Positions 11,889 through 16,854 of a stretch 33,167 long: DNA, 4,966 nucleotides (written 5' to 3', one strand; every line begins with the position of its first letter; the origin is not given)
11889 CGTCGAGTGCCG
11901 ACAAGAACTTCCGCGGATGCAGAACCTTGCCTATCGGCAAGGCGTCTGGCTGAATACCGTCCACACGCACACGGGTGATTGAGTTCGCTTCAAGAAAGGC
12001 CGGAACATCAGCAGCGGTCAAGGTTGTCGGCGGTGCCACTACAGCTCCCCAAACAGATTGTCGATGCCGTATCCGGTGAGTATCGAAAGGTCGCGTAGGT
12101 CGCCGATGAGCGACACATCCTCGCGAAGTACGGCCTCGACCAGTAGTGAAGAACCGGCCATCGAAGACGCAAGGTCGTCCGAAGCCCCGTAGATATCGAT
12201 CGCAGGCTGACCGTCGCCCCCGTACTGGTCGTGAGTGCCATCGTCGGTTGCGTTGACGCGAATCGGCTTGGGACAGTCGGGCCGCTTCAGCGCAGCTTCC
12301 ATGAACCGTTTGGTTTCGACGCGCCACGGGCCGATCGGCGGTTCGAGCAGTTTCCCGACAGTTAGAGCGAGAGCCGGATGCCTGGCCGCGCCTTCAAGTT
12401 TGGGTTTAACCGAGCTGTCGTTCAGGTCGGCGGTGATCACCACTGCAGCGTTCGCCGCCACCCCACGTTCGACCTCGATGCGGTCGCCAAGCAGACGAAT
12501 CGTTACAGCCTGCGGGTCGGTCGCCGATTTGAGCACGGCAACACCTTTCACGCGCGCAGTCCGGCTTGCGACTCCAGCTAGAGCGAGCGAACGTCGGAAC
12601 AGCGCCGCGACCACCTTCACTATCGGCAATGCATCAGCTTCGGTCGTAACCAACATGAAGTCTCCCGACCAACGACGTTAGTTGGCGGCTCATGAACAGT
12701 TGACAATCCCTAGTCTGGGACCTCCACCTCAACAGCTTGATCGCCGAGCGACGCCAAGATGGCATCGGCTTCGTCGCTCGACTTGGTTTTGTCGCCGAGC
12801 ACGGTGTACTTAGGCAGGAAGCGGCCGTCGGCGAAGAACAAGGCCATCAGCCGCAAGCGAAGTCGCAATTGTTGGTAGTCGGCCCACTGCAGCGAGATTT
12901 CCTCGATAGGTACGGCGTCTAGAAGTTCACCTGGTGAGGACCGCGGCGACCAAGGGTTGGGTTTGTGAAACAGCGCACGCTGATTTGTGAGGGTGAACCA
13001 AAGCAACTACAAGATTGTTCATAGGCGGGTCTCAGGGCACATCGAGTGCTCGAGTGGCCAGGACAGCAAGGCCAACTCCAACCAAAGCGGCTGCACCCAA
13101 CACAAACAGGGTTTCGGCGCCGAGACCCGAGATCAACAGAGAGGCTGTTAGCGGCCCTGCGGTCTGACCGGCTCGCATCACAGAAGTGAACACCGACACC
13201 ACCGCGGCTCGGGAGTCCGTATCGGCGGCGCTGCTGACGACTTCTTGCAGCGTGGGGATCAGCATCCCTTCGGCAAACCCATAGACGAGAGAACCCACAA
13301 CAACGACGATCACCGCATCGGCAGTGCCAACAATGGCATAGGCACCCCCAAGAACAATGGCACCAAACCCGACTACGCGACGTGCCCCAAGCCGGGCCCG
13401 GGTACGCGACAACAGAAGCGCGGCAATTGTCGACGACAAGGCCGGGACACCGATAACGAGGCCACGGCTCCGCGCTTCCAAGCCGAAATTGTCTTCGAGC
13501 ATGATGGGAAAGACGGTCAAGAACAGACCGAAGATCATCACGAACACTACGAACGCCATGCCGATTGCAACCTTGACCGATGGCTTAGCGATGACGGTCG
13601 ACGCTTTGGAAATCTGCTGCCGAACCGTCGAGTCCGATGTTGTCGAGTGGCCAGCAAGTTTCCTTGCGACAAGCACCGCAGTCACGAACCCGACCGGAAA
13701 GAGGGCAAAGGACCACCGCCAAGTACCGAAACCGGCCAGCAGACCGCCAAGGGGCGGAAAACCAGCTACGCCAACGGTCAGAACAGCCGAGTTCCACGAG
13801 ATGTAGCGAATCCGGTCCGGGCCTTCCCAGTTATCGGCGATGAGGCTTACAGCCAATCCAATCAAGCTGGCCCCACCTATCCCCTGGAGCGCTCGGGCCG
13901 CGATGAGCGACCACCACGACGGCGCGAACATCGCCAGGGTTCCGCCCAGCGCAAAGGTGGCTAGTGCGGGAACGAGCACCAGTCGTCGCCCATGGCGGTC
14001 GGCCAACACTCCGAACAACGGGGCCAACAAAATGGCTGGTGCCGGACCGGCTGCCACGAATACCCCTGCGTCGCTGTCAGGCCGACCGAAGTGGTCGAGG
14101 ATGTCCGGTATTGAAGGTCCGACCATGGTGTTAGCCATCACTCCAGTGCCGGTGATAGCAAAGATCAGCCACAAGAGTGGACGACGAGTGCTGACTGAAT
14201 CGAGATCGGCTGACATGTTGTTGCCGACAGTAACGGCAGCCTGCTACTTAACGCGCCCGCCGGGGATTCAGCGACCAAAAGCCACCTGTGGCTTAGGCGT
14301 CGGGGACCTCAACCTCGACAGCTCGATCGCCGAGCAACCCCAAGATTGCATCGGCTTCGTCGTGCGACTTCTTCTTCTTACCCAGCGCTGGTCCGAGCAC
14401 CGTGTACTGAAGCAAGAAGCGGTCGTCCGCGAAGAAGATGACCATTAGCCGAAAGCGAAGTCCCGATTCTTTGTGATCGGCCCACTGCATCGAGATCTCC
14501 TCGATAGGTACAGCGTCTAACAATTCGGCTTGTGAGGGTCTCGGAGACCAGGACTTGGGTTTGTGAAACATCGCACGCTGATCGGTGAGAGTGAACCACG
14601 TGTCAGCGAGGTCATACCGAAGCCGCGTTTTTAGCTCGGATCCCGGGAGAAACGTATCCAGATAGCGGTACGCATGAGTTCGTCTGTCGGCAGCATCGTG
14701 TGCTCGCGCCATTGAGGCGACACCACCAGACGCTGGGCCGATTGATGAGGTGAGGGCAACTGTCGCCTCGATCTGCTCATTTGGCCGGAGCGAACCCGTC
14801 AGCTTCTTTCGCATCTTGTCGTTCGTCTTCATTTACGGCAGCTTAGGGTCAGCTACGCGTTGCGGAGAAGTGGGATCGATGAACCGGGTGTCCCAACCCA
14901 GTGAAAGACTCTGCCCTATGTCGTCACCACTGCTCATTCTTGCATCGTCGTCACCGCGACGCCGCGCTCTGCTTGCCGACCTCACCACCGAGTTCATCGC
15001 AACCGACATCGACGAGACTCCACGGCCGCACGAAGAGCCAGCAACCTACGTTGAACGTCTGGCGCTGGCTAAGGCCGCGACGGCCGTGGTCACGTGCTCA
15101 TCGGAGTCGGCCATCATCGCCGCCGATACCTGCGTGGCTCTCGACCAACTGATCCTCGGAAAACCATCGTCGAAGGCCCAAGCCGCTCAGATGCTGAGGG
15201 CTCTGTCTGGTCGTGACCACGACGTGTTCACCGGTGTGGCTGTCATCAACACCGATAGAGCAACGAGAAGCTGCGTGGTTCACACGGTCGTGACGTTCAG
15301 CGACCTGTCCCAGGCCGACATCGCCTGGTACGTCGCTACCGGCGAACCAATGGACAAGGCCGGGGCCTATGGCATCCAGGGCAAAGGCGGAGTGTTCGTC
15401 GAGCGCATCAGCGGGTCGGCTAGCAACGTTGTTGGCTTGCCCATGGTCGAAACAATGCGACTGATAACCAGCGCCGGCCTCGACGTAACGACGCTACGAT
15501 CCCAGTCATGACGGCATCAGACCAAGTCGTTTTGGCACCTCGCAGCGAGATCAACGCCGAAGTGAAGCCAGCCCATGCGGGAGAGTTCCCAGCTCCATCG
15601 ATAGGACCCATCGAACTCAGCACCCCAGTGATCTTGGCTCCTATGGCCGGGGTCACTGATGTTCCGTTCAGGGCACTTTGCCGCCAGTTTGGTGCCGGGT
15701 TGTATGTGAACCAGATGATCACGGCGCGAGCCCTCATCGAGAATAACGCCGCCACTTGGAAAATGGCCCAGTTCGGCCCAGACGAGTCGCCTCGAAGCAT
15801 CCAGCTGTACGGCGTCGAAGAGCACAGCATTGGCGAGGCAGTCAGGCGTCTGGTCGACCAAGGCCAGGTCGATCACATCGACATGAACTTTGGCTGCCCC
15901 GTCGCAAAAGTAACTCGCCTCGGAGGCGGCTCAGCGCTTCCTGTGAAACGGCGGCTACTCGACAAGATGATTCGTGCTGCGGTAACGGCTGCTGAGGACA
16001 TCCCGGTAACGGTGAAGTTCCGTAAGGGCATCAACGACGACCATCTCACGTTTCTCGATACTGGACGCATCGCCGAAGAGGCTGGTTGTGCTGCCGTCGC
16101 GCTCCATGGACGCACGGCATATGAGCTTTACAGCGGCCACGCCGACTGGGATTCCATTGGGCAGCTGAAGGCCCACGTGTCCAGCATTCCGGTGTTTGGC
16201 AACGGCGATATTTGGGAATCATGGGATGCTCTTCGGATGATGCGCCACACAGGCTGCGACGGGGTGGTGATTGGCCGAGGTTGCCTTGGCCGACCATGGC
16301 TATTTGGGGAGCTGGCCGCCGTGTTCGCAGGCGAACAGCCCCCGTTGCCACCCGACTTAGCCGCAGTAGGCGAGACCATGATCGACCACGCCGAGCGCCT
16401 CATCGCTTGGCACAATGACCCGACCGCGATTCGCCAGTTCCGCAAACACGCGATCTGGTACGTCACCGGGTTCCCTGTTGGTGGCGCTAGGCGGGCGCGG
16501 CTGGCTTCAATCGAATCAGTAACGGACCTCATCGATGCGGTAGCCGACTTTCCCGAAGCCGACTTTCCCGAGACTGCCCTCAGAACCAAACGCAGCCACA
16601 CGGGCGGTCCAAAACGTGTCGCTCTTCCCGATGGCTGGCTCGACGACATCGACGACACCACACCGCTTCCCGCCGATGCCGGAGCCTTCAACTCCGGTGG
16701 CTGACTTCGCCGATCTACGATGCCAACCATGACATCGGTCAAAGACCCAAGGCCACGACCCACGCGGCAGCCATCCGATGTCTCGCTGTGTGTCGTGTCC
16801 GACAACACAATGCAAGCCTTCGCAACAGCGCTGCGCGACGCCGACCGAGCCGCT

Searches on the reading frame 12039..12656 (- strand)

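Call 25: search_protein_families(library=pfam, proteins=[window:12039-12656:-], max_evalue=0.00001)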
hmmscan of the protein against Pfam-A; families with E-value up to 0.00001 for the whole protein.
window:12039-12656:- (205 aa): 0 families

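Call 70: search_protein_families(library=pfam, proteins=[window:12039-12656:-], max_evalue=0.1)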
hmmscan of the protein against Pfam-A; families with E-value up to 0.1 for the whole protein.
window:12039-12656:- (205 aa): 1 family
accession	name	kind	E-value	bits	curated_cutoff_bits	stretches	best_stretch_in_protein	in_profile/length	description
PF07683.19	CobW_C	-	0.099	13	22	0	28-89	25-92/94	Cobalamin synthesis protein cobW C-terminal domain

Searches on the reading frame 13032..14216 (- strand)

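Call 24: search_protein_families(library=pfam, proteins=[window:13032-14216:-], max_evalue=0.00001)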
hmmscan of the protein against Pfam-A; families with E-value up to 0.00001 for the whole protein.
window:13032-14216:- (394 aa): 2 families
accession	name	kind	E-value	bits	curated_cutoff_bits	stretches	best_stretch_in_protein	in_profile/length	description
PF07690.21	MFS_1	-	9.1e-47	160.1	33.4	2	19-246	2-234/347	Major Facilitator Superfamily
PF05977.19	MFS_3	-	3.4e-06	26.2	27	1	54-387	51-392/524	Transmembrane secretion effector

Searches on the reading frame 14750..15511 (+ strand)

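Call 24: search_protein_families(library=pfam, proteins=[window:14750-15511:+], max_evalue=0.00001)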
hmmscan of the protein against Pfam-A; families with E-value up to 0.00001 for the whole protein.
window:14750-15511:+ (253 aa): 1 family
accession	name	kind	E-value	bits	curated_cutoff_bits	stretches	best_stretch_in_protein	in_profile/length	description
PF02545.19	Maf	-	9.6e-62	208.4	27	1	62-240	2-185/187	Maf-like protein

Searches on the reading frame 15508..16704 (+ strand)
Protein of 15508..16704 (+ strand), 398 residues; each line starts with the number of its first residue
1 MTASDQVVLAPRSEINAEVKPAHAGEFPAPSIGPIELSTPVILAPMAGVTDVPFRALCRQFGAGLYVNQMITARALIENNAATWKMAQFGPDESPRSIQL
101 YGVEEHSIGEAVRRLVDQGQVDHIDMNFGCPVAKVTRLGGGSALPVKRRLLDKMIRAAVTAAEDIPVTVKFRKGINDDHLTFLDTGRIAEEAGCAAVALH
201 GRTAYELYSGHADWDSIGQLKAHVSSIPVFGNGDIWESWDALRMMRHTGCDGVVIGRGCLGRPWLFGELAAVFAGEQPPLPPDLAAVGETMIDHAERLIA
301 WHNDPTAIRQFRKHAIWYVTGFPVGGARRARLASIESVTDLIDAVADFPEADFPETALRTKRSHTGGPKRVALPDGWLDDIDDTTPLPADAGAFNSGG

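Call 24: search_protein_families(library=pfam, proteins=[window:15508-16704:+], max_evalue=0.00001)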
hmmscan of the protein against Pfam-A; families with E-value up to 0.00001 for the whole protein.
window:15508-16704:+ (398 aa): 1 family
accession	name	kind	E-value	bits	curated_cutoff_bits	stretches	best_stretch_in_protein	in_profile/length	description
PF01207.24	Dus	-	7.6e-83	278.6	20.4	1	42-340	1-297/311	Dihydrouridine synthase (Dus)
